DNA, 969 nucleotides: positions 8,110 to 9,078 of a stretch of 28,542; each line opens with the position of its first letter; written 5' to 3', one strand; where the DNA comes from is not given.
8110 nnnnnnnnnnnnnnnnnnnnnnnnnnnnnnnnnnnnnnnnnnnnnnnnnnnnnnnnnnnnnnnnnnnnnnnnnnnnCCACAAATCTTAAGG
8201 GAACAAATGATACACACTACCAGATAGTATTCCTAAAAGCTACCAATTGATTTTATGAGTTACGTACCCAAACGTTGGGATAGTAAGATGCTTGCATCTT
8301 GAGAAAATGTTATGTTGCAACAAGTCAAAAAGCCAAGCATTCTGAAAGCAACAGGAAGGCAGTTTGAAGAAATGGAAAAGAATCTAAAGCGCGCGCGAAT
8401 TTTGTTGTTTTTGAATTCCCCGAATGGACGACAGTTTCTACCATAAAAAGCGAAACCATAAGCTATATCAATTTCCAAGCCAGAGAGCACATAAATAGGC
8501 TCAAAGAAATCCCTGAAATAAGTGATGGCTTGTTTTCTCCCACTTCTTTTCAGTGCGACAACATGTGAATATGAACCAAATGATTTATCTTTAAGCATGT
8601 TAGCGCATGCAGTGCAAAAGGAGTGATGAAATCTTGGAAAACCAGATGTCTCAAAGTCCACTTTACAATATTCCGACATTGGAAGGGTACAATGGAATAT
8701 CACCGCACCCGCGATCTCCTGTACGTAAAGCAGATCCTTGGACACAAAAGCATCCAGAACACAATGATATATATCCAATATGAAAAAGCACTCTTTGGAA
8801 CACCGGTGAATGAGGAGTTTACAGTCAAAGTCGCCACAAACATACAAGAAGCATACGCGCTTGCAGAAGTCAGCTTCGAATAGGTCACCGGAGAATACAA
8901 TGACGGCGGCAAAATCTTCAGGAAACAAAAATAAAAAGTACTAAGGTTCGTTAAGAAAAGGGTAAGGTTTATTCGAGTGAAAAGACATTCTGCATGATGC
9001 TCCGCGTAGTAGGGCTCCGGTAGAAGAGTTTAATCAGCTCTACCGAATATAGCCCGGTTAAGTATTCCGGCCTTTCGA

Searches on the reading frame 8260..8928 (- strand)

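Call 14: search_protein_families(library=pfam, proteins=[window:8260-8928:-])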
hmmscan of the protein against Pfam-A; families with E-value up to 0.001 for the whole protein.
window:8260-8928:- (222 aa): 0 families

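Call 57: search_protein_families(library=pfam, proteins=[window:8260-8928:-], max_evalue=1)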
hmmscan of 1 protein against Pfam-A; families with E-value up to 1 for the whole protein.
window:8260-8928:- (222 aa): 1 family
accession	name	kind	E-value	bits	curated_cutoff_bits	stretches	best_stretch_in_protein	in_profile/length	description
PF13896.12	Glyco_transf_49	-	0.15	11.7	27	1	99-149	201-251/329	Glycosyl-transferase for dystroglycan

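Call 58: search_protein_families(library=phrogs, proteins=[window:8260-8928:-], max_evalue=0.1)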
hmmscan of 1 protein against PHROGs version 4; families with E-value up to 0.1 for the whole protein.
window:8260-8928:- (222 aa): 0 families
